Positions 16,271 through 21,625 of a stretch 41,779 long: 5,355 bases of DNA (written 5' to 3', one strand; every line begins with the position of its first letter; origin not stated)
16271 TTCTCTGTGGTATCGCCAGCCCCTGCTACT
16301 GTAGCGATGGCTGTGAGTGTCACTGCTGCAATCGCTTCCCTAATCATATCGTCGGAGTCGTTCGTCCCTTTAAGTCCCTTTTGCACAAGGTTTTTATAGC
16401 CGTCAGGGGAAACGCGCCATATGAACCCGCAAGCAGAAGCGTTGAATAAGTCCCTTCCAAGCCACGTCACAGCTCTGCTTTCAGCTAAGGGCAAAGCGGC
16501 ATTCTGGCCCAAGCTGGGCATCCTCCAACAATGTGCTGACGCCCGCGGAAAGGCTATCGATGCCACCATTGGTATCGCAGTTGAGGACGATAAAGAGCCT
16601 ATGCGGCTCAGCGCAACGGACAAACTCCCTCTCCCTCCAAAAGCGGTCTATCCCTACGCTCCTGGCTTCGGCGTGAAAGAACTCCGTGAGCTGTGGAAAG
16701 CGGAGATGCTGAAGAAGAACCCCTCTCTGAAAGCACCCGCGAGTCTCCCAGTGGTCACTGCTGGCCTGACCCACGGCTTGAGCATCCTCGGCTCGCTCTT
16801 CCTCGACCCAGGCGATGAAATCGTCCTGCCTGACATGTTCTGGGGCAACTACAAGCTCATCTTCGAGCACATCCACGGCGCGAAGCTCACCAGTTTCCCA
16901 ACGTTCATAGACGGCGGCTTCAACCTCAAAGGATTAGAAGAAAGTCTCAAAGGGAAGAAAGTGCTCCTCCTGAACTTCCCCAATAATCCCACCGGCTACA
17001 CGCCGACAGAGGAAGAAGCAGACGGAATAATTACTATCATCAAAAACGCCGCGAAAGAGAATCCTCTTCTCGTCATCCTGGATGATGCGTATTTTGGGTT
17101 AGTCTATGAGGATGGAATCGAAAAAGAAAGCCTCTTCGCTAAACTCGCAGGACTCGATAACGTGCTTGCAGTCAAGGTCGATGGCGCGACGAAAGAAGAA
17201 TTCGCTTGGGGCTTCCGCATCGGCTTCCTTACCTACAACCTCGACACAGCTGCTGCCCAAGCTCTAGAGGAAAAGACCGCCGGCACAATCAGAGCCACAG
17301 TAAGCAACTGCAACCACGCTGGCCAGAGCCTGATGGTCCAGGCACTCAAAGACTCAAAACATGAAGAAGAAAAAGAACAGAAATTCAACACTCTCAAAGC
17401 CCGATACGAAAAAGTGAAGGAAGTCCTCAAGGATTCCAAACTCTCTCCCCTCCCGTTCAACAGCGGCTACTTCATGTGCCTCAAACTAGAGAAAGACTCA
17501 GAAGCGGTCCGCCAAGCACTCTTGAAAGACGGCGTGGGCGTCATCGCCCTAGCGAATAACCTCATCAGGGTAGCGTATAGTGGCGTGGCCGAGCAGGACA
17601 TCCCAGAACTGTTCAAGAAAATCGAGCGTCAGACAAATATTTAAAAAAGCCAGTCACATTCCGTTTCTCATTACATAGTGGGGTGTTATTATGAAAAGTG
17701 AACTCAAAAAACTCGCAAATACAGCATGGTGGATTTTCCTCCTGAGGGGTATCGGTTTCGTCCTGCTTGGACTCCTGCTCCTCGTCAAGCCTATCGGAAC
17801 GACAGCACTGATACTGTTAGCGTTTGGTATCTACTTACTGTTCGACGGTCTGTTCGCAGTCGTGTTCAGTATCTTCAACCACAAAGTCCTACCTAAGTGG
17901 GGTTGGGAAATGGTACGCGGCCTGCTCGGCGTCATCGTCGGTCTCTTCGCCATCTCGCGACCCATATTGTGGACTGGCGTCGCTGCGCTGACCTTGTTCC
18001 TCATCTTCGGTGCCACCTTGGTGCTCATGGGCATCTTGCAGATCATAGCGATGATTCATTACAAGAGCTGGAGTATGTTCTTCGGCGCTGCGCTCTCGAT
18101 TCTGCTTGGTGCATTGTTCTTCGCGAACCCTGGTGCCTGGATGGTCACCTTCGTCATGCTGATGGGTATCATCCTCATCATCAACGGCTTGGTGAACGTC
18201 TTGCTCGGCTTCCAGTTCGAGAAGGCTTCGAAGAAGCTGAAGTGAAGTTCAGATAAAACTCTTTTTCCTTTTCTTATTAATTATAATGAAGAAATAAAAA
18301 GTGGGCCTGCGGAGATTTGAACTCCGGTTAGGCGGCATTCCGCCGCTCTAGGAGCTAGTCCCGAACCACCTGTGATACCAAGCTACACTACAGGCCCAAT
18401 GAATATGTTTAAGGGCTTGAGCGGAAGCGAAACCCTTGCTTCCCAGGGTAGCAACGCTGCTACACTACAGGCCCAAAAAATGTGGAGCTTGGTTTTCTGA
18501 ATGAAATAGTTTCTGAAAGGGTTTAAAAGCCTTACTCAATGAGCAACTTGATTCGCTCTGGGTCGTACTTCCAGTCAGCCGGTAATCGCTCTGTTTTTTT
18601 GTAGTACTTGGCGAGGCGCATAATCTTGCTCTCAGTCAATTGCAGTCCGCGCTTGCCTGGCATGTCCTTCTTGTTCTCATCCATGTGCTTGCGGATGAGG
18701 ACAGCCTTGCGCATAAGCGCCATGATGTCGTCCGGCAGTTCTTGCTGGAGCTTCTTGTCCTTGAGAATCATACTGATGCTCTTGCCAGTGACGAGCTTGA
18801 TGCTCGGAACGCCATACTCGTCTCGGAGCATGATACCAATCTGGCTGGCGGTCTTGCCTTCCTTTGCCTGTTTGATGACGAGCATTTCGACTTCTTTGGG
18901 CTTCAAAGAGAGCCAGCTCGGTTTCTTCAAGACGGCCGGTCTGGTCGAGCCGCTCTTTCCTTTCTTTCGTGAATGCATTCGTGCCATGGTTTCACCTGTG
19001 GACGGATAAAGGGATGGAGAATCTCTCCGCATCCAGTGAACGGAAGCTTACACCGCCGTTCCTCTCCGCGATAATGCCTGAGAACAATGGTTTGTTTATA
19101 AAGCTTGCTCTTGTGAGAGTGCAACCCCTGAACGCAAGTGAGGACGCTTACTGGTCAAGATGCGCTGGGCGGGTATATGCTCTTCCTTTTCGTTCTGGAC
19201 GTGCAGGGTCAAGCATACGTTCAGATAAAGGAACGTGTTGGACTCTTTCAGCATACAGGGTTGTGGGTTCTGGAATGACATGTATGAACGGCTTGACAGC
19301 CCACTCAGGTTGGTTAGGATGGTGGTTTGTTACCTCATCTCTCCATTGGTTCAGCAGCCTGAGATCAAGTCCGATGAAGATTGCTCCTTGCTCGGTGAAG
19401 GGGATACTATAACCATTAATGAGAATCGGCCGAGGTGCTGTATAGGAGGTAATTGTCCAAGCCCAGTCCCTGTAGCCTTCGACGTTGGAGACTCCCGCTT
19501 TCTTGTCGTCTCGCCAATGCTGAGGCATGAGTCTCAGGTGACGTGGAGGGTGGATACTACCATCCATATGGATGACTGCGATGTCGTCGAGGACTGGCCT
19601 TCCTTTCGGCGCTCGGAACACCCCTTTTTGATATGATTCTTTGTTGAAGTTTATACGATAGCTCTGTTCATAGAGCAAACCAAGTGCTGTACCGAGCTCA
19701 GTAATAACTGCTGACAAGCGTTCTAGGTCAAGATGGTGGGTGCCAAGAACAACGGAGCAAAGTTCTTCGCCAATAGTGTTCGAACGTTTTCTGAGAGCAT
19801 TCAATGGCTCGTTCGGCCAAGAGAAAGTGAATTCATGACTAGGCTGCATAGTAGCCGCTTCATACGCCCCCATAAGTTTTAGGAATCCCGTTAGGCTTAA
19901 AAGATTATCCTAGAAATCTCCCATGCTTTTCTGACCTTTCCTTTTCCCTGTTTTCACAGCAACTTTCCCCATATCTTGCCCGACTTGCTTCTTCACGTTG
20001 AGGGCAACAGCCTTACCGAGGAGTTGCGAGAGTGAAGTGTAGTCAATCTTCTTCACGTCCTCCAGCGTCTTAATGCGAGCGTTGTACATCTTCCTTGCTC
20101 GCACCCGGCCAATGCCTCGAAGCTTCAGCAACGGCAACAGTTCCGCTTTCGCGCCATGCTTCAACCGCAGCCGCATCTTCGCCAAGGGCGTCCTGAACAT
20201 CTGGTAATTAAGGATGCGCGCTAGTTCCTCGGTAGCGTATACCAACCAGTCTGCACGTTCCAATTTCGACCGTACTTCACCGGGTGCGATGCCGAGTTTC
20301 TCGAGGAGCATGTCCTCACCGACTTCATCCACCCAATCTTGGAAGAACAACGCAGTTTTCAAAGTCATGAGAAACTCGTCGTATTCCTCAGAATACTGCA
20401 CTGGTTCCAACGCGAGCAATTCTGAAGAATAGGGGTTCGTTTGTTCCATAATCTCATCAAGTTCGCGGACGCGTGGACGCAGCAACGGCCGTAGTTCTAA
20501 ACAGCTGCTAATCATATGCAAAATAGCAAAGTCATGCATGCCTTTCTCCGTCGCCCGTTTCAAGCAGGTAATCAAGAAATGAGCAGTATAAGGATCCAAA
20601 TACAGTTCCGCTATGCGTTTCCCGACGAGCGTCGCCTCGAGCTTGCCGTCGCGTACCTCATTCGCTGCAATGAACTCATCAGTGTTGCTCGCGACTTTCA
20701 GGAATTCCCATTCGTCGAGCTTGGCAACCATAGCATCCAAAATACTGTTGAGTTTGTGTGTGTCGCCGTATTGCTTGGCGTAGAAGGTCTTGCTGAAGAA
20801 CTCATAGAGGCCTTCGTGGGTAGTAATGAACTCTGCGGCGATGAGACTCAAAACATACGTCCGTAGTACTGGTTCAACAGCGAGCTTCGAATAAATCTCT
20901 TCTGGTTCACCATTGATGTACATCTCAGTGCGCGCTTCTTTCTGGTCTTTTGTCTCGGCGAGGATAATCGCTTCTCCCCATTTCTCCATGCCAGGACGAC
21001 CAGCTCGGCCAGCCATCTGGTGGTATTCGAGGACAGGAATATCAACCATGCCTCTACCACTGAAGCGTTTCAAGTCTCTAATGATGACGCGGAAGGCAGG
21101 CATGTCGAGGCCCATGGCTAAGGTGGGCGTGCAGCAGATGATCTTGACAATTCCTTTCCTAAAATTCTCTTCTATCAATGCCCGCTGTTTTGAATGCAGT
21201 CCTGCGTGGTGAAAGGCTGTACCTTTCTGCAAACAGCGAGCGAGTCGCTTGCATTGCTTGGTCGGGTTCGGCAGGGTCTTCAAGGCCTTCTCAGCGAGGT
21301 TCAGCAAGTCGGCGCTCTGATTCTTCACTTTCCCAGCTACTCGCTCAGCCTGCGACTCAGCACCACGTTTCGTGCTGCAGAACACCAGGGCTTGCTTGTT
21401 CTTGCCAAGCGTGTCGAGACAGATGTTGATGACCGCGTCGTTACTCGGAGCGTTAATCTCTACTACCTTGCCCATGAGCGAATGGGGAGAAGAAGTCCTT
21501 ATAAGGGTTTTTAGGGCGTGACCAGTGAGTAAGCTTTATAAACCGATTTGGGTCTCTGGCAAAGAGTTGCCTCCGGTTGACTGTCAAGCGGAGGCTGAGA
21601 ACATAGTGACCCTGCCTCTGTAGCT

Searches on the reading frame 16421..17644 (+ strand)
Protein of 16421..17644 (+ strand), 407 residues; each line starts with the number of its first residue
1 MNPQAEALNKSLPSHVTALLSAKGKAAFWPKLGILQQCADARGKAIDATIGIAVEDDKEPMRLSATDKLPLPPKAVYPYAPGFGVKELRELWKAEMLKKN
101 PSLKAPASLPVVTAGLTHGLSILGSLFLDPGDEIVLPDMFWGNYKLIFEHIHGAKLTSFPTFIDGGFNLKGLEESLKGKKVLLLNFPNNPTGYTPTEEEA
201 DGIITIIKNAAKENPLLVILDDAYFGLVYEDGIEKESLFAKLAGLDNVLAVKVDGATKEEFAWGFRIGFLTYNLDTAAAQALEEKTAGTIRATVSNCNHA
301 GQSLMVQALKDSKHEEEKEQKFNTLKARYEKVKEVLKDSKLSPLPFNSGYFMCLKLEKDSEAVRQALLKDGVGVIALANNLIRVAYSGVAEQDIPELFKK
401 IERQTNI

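Call 69: search_protein_families(library=pfam, proteins=[window:16421-17644:+], max_evalue=0.001)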
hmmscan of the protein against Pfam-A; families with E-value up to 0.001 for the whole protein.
window:16421-17644:+ (407 aa): 1 family
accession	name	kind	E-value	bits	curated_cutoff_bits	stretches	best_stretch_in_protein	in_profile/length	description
PF00155.27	Aminotran_1_2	-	2.7e-31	109.5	19.7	1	79-401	38-361/361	Aminotransferase class I and II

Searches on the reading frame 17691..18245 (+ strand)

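Call 69: search_protein_families(library=pfam, proteins=[window:17691-18245:+], max_evalue=0.001)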
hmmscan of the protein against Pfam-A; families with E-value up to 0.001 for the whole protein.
window:17691-18245:+ (184 aa): 1 family
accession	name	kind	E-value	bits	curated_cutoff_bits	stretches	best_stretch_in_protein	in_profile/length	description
PF03729.18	DUF308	-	2.1e-21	76.4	25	2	18-88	1-72/73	Short repeat of unknown function (DUF308)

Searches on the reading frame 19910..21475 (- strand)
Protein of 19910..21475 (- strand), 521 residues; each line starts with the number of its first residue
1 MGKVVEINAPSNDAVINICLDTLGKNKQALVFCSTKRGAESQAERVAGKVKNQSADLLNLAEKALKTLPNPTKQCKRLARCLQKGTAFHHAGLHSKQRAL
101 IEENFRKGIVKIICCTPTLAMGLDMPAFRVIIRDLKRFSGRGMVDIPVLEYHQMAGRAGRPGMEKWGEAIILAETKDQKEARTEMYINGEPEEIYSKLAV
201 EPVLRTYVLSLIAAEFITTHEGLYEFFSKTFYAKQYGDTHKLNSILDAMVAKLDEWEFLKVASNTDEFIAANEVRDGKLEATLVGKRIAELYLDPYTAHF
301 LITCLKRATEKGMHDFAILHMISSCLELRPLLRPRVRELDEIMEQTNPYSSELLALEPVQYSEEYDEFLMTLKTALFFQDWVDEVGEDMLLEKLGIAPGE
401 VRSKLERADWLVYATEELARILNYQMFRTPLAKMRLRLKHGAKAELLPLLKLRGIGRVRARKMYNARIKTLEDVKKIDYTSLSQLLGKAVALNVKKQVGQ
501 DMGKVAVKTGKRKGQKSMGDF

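Call 69: search_protein_families(library=pfam, proteins=[window:19910-21475:-], max_evalue=0.001)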
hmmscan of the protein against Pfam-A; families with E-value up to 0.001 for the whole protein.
window:19910-21475:- (521 aa): 4 families
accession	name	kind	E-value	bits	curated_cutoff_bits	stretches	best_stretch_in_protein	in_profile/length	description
PF21280.2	Helicase_dom4_arc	-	1.8e-29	102.6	27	1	317-441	2-125/125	Archaeal helicase, domain 4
PF00271.37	Helicase_C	-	1.4e-12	48.3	23.5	1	24-162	13-110/110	Helicase conserved C-terminal domain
PF20470.4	HTH_61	-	6e-06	27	24.3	1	167-259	1-91/92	Helix-turn-helix domain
PF14520.12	HHH_5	-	6e-05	23.9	27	1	448-495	3-52/57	Helix-hairpin-helix domain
